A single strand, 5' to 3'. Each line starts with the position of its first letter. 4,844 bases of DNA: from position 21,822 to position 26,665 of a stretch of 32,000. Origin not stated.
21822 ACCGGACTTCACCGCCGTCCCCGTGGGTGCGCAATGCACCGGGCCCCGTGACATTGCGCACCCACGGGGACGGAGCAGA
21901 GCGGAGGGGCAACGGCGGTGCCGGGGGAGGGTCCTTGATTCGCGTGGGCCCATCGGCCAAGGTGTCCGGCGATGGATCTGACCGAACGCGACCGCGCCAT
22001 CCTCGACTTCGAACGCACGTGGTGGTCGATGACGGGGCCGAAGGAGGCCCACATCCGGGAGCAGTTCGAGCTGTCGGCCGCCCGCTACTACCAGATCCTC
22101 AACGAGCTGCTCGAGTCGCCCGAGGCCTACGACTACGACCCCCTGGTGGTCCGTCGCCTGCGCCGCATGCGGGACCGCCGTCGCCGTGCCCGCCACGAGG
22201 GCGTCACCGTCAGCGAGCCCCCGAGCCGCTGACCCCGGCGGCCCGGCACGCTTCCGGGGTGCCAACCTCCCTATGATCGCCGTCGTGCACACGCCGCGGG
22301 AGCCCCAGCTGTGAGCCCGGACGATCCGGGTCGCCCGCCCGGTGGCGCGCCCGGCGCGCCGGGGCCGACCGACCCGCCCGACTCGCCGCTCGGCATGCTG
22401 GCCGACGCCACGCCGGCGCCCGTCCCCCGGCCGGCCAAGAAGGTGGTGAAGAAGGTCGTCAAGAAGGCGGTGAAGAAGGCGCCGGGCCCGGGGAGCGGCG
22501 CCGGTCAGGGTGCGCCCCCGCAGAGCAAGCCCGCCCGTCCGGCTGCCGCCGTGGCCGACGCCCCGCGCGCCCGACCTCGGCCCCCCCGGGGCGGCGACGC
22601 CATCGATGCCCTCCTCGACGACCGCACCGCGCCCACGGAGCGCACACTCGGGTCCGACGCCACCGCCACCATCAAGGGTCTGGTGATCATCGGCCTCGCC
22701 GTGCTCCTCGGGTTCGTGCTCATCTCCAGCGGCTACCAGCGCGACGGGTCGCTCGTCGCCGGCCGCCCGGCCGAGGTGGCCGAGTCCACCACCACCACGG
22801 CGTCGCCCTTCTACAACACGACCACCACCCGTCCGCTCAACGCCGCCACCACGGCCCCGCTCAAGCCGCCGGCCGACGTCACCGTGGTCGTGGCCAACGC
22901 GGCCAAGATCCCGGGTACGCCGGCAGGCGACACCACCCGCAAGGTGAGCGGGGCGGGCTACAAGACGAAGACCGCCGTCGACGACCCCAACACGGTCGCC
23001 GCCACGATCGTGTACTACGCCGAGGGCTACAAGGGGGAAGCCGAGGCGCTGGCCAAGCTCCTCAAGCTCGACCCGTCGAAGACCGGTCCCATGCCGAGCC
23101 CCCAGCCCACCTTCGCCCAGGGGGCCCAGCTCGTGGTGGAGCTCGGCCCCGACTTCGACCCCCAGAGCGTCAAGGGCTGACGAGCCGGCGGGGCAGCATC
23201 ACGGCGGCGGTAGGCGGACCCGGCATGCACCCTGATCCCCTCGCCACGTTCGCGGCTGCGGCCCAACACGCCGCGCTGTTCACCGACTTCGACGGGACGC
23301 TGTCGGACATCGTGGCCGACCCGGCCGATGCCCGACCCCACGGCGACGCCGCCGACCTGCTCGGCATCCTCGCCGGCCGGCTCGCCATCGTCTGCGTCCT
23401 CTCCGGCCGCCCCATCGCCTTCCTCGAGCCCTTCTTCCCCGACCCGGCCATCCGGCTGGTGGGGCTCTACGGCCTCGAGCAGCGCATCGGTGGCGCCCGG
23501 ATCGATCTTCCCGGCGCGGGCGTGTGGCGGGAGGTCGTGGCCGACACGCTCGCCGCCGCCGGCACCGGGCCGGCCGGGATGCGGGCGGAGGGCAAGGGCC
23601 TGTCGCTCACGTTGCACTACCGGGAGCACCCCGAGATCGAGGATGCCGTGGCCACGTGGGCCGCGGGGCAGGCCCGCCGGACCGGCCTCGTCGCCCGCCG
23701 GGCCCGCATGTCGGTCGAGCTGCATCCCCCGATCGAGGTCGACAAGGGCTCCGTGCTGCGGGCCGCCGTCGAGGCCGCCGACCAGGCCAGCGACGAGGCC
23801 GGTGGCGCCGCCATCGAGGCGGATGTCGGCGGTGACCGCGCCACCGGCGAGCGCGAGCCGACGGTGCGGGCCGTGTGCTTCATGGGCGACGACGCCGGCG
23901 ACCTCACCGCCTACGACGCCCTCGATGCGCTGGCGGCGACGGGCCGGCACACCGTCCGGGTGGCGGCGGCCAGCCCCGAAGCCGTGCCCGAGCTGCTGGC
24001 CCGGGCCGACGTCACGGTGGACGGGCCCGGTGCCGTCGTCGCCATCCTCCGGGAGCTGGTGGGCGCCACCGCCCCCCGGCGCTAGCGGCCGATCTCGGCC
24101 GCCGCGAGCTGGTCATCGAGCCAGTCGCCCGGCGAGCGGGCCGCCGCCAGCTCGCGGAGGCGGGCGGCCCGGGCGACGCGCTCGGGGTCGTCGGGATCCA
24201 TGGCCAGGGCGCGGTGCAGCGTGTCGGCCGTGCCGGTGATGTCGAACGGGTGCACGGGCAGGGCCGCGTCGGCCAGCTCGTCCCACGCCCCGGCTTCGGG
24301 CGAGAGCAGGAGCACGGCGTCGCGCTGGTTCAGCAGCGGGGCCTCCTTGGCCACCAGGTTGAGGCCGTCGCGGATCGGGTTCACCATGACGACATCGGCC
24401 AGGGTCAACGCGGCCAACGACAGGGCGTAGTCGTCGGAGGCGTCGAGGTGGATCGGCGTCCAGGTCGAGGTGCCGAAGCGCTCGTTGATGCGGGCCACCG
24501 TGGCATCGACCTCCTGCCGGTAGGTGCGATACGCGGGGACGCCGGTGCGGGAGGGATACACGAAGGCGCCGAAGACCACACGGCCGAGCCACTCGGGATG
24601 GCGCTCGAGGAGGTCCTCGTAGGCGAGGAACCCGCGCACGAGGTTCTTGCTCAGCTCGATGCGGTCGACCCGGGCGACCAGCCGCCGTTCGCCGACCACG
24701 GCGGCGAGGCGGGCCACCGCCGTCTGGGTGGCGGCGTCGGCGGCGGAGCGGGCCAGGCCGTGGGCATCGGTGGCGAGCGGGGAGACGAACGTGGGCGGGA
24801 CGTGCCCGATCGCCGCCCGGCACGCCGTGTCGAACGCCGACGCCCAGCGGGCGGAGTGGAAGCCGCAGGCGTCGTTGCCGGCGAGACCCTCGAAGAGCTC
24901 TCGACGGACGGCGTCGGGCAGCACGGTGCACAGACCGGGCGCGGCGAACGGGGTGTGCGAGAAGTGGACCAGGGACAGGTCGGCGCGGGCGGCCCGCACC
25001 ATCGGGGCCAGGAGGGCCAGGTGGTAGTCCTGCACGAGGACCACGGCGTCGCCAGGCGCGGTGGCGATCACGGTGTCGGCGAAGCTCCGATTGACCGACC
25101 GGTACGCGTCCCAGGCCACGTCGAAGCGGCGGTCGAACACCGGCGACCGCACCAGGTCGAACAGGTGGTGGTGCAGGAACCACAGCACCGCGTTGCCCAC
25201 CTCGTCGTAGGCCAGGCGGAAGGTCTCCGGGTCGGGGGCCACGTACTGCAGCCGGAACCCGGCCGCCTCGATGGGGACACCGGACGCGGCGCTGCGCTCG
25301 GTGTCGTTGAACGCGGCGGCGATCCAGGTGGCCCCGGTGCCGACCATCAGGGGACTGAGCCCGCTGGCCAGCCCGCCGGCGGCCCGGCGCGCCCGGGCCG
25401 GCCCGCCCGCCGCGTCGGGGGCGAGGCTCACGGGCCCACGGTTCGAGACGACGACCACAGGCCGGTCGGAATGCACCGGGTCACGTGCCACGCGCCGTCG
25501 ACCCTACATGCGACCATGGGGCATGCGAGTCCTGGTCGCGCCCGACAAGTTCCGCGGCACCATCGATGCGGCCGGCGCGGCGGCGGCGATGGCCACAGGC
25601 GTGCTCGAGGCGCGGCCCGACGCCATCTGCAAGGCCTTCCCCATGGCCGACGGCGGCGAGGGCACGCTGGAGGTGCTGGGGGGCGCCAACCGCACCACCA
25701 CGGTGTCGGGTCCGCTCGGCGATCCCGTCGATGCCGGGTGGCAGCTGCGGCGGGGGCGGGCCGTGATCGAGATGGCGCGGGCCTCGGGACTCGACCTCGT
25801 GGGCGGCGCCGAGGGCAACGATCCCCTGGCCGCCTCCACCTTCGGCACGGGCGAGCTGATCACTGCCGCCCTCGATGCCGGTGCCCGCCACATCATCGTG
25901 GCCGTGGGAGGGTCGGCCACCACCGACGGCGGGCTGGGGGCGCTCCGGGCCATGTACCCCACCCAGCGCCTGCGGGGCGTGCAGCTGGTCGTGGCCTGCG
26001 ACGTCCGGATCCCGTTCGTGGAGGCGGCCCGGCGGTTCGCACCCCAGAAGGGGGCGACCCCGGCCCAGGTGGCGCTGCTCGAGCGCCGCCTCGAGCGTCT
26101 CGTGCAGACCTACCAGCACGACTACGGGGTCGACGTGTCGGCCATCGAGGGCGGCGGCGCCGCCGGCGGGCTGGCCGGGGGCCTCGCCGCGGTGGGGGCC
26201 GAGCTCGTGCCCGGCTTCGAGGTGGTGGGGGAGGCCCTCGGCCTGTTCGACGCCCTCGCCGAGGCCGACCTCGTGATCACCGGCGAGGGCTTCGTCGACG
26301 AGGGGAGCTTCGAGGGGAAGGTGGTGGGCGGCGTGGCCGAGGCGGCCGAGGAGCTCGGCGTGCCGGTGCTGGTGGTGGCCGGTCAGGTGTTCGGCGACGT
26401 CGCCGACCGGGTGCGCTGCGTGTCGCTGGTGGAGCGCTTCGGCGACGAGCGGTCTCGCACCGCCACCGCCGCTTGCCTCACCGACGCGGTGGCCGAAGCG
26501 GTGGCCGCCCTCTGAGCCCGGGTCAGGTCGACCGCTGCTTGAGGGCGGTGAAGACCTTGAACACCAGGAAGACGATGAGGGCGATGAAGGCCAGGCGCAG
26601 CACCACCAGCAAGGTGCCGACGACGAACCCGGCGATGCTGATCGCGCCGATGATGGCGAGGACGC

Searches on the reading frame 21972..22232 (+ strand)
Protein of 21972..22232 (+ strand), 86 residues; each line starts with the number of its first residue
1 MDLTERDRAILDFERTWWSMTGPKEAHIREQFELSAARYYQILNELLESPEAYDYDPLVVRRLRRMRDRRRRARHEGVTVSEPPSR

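Call 9: search_protein_families(library=pfam, proteins=[window:21972-22232:+])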
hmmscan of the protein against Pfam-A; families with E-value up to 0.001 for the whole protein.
window:21972-22232:+ (86 aa): 1 family
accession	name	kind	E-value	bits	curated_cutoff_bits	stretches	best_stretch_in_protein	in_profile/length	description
PF11662.13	DUF3263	-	1.5e-31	108.4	22.3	1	3-74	2-73/74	Protein of unknown function (DUF3263)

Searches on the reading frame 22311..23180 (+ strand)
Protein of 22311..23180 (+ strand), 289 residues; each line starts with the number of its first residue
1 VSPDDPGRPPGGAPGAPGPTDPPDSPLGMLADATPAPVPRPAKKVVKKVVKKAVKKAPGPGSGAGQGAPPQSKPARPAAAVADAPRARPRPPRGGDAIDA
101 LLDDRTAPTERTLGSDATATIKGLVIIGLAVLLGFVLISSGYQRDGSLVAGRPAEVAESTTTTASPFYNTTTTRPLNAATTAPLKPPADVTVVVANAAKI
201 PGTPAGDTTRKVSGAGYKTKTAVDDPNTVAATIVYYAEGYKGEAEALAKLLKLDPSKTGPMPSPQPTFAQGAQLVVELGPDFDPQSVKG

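Call 9: search_protein_families(library=pfam, proteins=[window:22311-23180:+])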
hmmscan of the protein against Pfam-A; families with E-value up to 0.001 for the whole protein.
window:22311-23180:+ (289 aa): 1 family
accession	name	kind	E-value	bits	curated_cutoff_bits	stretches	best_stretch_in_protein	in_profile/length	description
PF13399.11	LytR_C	-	3.9e-08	34.6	22.2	1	189-282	1-86/86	LytR cell envelope-related transcriptional attenuator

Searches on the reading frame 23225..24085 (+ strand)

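Call 9: search_protein_families(library=pfam, proteins=[window:23225-24085:+])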
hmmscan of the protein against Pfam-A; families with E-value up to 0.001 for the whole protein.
window:23225-24085:+ (286 aa): 1 family
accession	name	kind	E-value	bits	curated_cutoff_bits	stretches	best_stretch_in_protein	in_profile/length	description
PF02358.22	Trehalose_PPase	-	5.9e-19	68.5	27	1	19-244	1-214/235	Trehalose-phosphatase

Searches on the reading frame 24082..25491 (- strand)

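Call 9: search_protein_families(library=pfam, proteins=[window:24082-25491:-])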
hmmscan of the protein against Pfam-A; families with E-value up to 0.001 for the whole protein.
window:24082-25491:- (469 aa): 1 family
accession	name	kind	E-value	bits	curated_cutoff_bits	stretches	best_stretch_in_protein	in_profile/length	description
PF00982.27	Glyco_transf_20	-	1.2e-83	281.9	32.5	1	12-461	3-467/473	Glycosyltransferase family 20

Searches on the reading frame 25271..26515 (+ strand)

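Call 9: search_protein_families(library=pfam, proteins=[window:25271-26515:+])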
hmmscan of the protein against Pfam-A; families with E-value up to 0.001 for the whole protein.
window:25271-26515:+ (414 aa): 1 family
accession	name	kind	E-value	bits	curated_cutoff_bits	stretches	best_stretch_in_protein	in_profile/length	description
PF02595.20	Gly_kinase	-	1.2e-88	298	23.3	2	87-228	1-147/372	Glycerate kinase family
